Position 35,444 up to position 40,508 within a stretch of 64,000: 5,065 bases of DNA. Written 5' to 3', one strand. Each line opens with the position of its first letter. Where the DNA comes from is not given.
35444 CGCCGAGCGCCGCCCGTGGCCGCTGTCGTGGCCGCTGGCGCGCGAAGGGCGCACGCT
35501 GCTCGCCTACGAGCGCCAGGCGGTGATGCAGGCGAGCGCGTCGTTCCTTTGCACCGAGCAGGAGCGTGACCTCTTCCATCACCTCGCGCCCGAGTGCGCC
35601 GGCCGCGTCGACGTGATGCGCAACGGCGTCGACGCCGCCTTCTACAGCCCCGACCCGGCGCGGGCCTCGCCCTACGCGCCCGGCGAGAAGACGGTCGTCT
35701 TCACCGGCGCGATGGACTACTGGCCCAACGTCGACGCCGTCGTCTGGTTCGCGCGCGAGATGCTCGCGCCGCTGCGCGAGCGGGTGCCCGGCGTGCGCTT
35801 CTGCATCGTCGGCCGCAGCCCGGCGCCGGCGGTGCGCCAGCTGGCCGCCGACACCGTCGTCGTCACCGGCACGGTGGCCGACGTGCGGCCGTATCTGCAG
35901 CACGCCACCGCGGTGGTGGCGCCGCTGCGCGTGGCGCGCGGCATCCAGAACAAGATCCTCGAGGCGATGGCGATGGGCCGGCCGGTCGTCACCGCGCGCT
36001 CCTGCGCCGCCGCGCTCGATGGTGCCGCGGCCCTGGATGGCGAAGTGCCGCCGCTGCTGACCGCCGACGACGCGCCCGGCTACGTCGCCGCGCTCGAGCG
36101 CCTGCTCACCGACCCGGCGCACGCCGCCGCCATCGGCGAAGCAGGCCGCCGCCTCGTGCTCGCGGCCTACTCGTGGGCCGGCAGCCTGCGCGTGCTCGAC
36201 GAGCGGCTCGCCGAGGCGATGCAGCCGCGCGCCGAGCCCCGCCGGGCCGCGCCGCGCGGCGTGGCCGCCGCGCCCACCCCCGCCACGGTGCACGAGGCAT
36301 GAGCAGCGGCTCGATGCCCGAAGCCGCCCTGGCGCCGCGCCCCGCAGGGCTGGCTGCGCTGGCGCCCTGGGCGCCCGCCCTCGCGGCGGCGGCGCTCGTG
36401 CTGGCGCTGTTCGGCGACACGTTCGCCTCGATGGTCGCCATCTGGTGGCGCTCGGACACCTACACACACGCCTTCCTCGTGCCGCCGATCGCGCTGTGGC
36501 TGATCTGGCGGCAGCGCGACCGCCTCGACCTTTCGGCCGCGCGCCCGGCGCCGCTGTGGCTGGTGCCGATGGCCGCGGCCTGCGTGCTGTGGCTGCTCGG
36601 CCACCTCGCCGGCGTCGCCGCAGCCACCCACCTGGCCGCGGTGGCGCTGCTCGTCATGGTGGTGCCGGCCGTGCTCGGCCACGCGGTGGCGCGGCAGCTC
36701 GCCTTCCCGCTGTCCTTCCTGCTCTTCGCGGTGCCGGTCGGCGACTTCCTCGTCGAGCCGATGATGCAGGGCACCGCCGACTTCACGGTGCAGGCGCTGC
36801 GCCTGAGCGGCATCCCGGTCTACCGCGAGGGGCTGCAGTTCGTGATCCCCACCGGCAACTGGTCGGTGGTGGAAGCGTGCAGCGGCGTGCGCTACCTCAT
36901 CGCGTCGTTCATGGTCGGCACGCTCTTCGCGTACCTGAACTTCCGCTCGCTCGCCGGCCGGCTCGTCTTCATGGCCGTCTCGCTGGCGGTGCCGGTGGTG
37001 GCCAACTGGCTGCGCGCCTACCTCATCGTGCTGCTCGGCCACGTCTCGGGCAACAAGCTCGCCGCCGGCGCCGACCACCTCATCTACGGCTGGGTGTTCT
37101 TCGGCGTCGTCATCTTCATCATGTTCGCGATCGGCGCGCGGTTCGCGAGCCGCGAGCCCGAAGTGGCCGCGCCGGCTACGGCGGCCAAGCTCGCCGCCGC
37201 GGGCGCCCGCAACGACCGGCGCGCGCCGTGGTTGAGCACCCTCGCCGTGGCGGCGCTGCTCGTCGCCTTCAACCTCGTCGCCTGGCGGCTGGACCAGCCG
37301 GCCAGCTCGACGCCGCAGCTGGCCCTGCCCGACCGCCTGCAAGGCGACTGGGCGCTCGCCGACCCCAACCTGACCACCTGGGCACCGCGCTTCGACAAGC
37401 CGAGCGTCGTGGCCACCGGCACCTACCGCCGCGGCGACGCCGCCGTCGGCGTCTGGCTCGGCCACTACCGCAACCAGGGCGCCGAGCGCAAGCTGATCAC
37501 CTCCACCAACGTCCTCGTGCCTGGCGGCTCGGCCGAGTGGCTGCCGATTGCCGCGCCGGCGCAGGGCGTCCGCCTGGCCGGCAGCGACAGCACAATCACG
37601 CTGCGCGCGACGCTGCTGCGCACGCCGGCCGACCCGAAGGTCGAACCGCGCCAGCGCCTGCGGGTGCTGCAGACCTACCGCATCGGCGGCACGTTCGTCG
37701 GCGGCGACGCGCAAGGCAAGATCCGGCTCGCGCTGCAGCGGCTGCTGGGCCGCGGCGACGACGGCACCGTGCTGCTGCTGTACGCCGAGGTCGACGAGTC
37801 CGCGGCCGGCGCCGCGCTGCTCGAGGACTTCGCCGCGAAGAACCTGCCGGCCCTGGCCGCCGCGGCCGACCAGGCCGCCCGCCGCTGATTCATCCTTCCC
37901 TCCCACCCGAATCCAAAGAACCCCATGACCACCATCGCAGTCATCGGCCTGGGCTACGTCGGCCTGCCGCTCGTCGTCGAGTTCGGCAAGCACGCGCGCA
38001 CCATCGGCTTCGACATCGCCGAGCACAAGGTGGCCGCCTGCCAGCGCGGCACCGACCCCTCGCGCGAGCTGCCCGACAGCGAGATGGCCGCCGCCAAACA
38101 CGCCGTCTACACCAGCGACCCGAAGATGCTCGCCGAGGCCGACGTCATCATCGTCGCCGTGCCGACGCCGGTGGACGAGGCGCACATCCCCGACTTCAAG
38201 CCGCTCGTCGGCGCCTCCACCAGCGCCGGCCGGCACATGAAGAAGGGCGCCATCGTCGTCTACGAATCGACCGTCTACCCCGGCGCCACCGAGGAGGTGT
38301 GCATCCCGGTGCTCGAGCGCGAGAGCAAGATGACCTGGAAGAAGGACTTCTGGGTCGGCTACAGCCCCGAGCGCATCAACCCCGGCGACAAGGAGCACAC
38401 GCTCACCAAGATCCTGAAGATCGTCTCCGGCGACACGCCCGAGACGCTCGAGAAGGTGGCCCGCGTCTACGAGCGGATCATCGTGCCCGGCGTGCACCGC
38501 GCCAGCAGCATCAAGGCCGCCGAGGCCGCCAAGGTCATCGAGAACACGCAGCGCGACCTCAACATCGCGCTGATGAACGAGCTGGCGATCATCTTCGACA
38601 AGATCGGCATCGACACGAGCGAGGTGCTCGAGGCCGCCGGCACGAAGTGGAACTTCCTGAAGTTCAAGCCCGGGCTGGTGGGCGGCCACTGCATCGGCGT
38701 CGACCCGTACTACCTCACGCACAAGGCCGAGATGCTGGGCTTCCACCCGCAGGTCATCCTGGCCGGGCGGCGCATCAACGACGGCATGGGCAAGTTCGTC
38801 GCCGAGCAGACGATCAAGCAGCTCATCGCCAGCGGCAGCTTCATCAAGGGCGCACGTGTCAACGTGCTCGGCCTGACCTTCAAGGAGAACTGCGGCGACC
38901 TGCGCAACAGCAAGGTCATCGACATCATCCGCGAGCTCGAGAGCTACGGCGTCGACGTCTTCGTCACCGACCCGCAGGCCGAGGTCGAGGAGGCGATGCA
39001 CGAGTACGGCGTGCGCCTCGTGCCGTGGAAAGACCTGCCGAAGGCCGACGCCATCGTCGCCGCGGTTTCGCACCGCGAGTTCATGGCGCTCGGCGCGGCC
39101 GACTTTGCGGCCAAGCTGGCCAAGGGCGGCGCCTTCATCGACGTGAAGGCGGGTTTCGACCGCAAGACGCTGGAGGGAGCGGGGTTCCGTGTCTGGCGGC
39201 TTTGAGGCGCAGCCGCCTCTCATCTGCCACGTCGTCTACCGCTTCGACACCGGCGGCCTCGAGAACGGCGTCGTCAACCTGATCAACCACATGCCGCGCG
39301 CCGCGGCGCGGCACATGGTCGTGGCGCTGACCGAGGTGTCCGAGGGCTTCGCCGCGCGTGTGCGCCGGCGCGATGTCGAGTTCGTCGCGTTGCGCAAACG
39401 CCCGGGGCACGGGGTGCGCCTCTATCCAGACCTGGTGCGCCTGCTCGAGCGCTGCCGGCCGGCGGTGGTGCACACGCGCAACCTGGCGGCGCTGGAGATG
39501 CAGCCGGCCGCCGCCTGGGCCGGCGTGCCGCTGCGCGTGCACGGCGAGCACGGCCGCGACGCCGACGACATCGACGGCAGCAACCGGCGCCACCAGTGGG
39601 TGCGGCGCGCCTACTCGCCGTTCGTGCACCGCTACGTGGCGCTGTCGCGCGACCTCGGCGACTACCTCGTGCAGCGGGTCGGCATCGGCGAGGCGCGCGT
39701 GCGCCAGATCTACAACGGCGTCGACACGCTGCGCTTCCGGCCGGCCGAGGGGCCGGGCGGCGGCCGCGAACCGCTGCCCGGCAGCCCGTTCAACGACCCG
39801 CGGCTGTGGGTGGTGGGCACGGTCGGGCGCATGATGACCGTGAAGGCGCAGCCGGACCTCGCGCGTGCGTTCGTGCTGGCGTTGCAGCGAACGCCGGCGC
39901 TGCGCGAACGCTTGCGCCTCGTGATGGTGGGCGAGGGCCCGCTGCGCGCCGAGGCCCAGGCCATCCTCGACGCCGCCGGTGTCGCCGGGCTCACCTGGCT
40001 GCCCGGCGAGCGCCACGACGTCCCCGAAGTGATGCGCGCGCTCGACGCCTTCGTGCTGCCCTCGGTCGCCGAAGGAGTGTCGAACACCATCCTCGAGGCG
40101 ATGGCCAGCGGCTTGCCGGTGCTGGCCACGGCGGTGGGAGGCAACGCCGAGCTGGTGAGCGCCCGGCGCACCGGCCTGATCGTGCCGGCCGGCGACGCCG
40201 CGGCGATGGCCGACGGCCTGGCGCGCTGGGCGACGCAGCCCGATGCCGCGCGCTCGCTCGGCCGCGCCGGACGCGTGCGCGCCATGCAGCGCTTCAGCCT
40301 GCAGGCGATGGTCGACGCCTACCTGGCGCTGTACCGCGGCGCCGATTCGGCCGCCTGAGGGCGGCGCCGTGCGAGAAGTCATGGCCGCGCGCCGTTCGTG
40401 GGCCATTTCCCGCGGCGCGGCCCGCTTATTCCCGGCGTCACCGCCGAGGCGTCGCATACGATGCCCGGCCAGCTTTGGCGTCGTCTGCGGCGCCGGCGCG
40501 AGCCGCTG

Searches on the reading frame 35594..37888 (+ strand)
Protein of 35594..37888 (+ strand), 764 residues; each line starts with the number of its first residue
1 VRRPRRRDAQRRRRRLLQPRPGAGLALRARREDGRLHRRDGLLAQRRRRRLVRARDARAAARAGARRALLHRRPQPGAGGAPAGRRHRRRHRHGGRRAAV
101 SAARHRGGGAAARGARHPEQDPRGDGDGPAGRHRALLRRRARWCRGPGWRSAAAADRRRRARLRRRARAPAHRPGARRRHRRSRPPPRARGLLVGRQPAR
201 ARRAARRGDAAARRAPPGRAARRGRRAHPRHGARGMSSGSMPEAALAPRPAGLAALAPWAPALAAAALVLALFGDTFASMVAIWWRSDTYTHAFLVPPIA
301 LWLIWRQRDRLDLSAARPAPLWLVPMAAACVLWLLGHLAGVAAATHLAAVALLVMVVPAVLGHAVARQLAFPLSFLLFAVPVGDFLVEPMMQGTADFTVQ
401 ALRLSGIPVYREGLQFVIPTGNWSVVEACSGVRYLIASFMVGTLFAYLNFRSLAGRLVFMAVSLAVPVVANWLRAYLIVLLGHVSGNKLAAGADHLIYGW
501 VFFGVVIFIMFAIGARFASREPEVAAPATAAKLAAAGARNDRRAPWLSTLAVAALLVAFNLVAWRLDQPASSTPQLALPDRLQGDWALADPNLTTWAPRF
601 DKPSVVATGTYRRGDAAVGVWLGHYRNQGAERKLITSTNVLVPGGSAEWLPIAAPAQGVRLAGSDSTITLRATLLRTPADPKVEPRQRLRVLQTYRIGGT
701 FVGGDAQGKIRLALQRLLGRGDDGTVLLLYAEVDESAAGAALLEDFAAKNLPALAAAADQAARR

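Call 27: search_protein_families(library=ncbifam, proteins=[window:35594-37888:+], max_evalue=0.0001)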
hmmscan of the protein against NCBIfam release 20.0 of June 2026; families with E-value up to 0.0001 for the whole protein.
window:35594-37888:+ (764 aa): 11 families
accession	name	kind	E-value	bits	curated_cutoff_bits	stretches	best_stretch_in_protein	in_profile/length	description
TIGR03109.2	exosort_XrtA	exception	1.6e-102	342.4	208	1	263-518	4-260/261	exosortase A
TIGR02602.1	8TM_EpsH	subfamily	3.2e-74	249.5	105.55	1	281-516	1-239/241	exosortase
NF038142.1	exosort_XrtW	exception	1.4e-64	218.3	425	1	260-755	3-491/494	exosortase W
TIGR04152.1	exosort_VPLPA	exception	8.6e-44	150.4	400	1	282-663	2-395/486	VPLPA-CTERM-specific exosortase XrtD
NF035943.2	exosort_XrtV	exception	5.5e-29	101.3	313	1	265-515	8-264/270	exosortase V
TIGR02914.1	EpsI_fam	equivalog_domain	8e-22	77.6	42.8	1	583-756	8-172/174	exosortase C-terminal domain/associated protein EpsI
TIGR04151.1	exosort_VPDSG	exception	7.7e-19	68.2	300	1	265-513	33-295/306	VPDSG-CTERM-specific exosortase XrtC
TIGR04178.1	exo_archaeo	signature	1.7e-17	63.5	23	1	424-516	2-93/97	exosortase/archaeosortase family protein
TIGR03113.1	exosort_XrtB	exception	6.2e-17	62.1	275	1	269-513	8-260/268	exosortase B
TIGR03763.1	cyanoexo_CrtA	exception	2.8e-08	33.6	150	1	300-512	42-253/260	cyanoexosortase A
TIGR04476.1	exosort_XrtN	exception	2.5e-06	26.9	200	1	296-488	33-222/406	exosortase N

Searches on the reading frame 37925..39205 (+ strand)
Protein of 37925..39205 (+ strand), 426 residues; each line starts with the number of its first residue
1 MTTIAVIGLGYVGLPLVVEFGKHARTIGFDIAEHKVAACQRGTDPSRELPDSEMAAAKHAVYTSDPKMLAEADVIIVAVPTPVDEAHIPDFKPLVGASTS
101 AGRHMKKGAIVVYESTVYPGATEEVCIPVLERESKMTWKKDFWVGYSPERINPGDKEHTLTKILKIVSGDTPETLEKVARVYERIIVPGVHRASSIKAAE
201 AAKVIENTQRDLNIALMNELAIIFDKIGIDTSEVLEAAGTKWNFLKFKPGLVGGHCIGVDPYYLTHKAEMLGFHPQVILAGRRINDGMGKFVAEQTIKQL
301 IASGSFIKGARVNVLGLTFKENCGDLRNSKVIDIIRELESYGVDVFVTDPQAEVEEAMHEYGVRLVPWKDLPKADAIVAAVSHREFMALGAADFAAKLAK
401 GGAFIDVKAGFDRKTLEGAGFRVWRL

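Call 10: search_protein_families(library=ncbifam, proteins=[window:37925-39205:+], max_evalue=0.00001)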
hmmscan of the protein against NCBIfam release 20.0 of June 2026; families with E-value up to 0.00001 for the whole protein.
window:37925-39205:+ (426 aa): 7 families
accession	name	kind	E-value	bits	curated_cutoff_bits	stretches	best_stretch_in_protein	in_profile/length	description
NF011729.0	PRK15182.1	equivalog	5.8e-144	480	592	1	3-395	8-400/425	Vi polysaccharide biosynthesis UDP-N-acetylglucosamine C-6 dehydrogenase TviB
TIGR03026.1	NDP-sugDHase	subfamily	1.1e-110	370.3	189.8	1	3-406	2-410/413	nucleotide sugar dehydrogenase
NF008286.0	PRK11064.1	equivalog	3.8e-59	200.4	459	1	2-397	4-410/420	UDP-N-acetyl-D-mannosamine dehydrogenase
NF040825.1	UDPMaNacDH_Arch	equivalog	1.8e-55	188.5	750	1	3-393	2-384/418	UDP-N-acetyl-D-mannosamine dehydrogenase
NF041297.1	UDPGDh_AglM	equivalog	4.6e-41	141.1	670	1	3-391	2-400/429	UDP-glucose 6-dehydrogenase AglM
NF047673.2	TeichurnBiosyTuaD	equivalog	1.9e-31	109.7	700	1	1-421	1-424/439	UDP-glucose 6-dehydrogenase TuaD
NF011631.0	PRK15057.1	equivalog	3.3e-07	29.8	757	1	4-355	3-342/388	UDP-glucose 6-dehydrogenase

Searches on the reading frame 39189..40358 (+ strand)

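Call 10: search_protein_families(library=ncbifam, proteins=[window:39189-40358:+], max_evalue=0.00001)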
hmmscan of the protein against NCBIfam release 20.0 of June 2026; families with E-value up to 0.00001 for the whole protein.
window:39189-40358:+ (389 aa): 26 families (the best 25 are shown)
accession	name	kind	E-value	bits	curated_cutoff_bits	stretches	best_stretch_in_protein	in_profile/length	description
TIGR03088.1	stp2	hypoth_equivalog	2.6e-152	507.2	409.05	1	10-383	2-371/374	TIGR03088 family PEP-CTERM/XrtA system glycosyltransferase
TIGR03999.1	thiol_BshA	equivalog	2.1e-25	89.4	273.7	1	151-383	150-371/375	N-acetyl-alpha-D-glucosaminyl L-malate synthase BshA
NF041876.1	EPS_EpsE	equivalog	4e-24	85.6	400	1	169-373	186-384/389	exopolysaccharide biosynthesis GT4 family glycosyltransferase EpsE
NF011726.0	PRK15179.1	equivalog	4.1e-22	78.3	733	1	162-382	475-691/694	Vi polysaccharide biosynthesis protein TviE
TIGR03449.1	mycothiol_MshA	equivalog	5.9e-21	74.8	462.5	1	152-385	171-403/406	D-inositol-3-phosphate glycosyltransferase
TIGR02149.1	glgA_Coryne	subfamily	2.9e-20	72.8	302.4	1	136-383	135-388/391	glycogen synthase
NF038229.1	Glyco4_Geo_Pelo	equivalog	6.7e-16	58.2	400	1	241-383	192-334/338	GPMC system family 4 glycosyltransferase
TIGR04063.1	stp3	hypoth_equivalog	1.8e-15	56.8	442.05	1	156-383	168-393/397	TIGR04063 family PEP-CTERM/XrtA system glycosyltransferase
NF047684.1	TeichurnBiosyTuaC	equivalog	9.8e-14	51.1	550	1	211-341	224-345/391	teichuronic acid biosynthesis protein TuaC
TIGR04047.1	MSMEG_0565_glyc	hypoth_equivalog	1.5e-13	50.6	259.85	1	137-383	131-372/373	MSMEG_0565 family glycosyltransferase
NF053787.1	GlcN_PG_synth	equivalog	1.6e-13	50.3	480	1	134-383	133-357/361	N-acetylglucosaminyl phosphatidylglycerol synthase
TIGR02472.1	sucr_P_syn_N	equivalog_domain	6.7e-13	48.2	576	1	276-381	328-437/439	sucrose-phosphate synthase, putative, glycosyltransferase domain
TIGR04005.1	wcaL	equivalog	6.8e-13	48.2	537.6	1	242-374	254-395/406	colanic acid biosynthesis glycosyltransferase WcaL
TIGR03087.1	stp1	hypoth_equivalog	7.9e-12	45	316.65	1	167-377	194-389/397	TIGR03087 family PEP-CTERM/XrtA system glycosyltransferase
NF012034.0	PRK15490.1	equivalog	1.1e-11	43.8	813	1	232-348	424-535/578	Vi polysaccharide biosynthesis glycosyltransferase TviE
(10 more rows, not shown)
